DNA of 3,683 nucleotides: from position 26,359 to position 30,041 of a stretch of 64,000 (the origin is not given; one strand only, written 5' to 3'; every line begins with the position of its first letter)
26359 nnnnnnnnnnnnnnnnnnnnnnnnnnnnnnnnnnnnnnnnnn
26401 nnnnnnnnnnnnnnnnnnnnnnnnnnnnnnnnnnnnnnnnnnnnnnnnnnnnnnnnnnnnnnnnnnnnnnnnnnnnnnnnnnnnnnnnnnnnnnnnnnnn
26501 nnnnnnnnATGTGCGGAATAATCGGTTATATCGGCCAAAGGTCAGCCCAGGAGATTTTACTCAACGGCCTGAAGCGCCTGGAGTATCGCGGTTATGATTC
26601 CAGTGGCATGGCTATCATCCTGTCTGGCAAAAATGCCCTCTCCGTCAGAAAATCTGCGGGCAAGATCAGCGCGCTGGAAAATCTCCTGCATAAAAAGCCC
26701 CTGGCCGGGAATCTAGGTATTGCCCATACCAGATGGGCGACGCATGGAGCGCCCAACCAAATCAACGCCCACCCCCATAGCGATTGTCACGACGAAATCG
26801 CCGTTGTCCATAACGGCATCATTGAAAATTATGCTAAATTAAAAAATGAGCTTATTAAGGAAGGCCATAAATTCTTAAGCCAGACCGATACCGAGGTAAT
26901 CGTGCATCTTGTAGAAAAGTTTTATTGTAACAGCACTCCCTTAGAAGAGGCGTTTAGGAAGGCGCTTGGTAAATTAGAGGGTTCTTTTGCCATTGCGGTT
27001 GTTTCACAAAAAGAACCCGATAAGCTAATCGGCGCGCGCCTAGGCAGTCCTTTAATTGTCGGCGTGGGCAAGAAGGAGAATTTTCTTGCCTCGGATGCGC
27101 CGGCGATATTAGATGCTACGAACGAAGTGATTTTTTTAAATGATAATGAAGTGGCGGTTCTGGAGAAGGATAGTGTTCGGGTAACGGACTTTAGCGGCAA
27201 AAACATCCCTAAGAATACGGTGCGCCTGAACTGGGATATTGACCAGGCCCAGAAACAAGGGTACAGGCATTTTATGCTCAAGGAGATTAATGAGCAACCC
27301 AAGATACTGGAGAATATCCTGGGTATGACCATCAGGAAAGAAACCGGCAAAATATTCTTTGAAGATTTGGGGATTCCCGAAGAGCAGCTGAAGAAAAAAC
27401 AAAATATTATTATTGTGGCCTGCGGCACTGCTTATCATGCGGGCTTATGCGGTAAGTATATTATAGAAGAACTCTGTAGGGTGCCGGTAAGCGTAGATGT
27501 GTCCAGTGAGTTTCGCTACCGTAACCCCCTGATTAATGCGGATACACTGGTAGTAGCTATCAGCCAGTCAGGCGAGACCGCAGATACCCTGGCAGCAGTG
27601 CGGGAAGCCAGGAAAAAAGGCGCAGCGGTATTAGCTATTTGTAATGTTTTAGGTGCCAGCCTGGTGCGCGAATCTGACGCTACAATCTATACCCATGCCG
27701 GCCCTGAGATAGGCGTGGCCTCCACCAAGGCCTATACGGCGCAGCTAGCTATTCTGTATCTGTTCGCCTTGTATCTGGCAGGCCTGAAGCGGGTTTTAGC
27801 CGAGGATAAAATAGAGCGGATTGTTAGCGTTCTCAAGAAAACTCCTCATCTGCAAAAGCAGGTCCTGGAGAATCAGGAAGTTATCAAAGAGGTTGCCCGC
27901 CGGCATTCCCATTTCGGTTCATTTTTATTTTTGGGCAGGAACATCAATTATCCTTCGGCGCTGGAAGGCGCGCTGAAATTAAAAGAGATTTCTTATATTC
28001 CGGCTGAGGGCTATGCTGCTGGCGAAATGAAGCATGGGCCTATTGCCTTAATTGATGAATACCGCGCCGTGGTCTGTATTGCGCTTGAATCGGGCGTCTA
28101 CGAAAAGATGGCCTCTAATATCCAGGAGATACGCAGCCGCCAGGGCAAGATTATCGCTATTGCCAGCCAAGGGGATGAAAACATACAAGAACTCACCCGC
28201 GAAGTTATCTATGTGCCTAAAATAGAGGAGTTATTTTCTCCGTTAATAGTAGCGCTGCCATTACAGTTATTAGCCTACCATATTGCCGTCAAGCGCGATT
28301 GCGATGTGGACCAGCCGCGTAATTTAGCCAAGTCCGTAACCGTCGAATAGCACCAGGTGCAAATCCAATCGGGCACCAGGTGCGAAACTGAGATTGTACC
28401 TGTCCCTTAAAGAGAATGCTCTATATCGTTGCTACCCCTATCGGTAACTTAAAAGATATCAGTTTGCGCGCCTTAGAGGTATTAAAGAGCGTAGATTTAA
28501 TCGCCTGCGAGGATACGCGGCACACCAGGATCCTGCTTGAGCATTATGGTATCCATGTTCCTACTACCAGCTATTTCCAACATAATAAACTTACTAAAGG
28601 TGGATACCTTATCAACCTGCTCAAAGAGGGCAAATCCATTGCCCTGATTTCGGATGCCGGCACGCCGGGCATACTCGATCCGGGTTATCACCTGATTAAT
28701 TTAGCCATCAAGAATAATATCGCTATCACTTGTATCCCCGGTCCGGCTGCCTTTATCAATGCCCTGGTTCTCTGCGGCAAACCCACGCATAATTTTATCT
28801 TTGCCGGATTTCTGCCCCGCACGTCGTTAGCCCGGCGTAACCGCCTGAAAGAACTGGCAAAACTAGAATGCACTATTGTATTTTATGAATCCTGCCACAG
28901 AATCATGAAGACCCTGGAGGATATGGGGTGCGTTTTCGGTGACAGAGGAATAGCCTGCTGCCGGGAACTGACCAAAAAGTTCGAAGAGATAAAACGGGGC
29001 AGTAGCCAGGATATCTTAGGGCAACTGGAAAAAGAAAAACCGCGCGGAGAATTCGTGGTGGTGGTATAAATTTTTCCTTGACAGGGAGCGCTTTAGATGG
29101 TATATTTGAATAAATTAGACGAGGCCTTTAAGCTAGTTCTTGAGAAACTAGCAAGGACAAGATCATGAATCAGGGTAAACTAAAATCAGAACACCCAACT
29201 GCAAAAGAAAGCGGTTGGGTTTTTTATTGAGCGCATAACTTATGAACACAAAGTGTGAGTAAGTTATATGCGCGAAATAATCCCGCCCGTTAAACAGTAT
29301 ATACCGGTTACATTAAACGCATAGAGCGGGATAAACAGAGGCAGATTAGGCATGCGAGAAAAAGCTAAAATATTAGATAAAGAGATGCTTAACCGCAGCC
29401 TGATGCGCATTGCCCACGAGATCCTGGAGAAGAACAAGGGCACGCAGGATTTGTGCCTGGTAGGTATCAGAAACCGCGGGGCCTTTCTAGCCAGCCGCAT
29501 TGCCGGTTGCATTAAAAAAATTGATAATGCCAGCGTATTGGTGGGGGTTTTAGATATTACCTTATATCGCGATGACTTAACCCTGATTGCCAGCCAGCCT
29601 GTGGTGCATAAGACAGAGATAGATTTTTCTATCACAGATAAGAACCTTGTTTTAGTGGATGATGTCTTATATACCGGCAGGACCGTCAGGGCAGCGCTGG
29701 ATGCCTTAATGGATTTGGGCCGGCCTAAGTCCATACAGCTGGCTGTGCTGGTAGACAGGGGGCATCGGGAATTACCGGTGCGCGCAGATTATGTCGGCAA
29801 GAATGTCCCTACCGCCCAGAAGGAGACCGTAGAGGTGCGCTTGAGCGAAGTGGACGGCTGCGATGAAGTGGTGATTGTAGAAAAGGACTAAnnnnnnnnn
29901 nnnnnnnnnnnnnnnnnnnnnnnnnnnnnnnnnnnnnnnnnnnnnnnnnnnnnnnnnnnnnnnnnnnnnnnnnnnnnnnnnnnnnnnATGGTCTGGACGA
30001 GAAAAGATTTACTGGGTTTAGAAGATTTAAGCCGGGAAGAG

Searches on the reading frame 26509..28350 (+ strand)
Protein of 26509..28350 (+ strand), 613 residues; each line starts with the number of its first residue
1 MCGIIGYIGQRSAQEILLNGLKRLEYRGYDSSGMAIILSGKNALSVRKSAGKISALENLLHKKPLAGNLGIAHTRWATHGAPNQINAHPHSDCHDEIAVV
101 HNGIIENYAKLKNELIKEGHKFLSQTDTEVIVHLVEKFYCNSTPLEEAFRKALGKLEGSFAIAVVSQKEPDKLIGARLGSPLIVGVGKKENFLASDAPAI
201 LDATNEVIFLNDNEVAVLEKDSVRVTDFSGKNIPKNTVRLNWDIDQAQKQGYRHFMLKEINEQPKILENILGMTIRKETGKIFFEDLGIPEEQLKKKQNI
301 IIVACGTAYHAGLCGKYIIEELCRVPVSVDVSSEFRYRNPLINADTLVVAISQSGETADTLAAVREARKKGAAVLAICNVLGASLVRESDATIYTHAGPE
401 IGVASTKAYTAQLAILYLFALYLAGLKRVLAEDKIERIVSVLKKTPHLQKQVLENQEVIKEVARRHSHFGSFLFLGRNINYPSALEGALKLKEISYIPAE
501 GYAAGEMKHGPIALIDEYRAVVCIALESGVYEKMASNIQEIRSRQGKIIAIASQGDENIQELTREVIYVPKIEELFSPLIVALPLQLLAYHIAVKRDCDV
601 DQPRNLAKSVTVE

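Call 81: search_protein_families(library=pfam, proteins=[window:26509-28350:+], max_evalue=0.001)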
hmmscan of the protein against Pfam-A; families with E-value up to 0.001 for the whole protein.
window:26509-28350:+ (613 aa): 4 families
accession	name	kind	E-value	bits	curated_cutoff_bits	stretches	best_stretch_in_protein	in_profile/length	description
PF01380.27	SIS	-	2.1e-58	196.2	25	2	294-421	2-130/131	SIS domain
PF13522.11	GATase_6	-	2.3e-20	73.4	27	1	67-191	10-125/130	Glutamine amidotransferase domain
PF13537.11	GATase_7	-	6.9e-17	62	25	1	88-201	14-122/123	Glutamine amidotransferase domain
PF13230.11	GATase_4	-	1.3e-05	24.7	23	1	49-135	53-138/272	Glutamine amidotransferases class-II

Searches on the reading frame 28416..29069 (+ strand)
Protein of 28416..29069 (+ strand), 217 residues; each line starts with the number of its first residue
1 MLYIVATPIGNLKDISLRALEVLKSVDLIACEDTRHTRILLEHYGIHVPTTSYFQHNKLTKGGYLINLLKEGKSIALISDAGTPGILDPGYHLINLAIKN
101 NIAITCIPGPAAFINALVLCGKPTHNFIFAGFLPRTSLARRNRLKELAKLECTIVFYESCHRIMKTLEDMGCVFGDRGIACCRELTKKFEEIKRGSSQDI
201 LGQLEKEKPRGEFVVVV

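Call 81: search_protein_families(library=pfam, proteins=[window:28416-29069:+], max_evalue=0.001)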
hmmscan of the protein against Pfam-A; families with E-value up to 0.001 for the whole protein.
window:28416-29069:+ (217 aa): 1 family
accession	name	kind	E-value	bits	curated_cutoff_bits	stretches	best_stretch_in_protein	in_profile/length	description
PF00590.25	TP_methylase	-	3.7e-26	92.8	27.8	1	1-199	1-210/212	Tetrapyrrole (Corrin/Porphyrin) Methylases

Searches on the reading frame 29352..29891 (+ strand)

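Call 82: search_protein_families(library=pfam, proteins=[window:29352-29891:+], max_evalue=0.001)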
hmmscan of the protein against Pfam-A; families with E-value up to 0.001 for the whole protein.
window:29352-29891:+ (179 aa): 4 families
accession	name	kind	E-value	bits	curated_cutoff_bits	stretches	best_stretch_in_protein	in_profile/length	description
PF00156.33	Pribosyltran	-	2.5e-21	76.1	26.3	1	7-163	5-154/158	Phosphoribosyl transferase domain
PF14681.12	UPRTase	-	6.8e-06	26.1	27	1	62-134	89-159/206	Uracil phosphoribosyltransferase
PF15609.12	PRTase_2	-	0.0002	21.4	28.8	1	85-141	108-164/188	Phosphoribosyl transferase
PF24390.1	PRTase-CE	-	0.00048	20.5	27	1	6-124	27-133/253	PRTase-CE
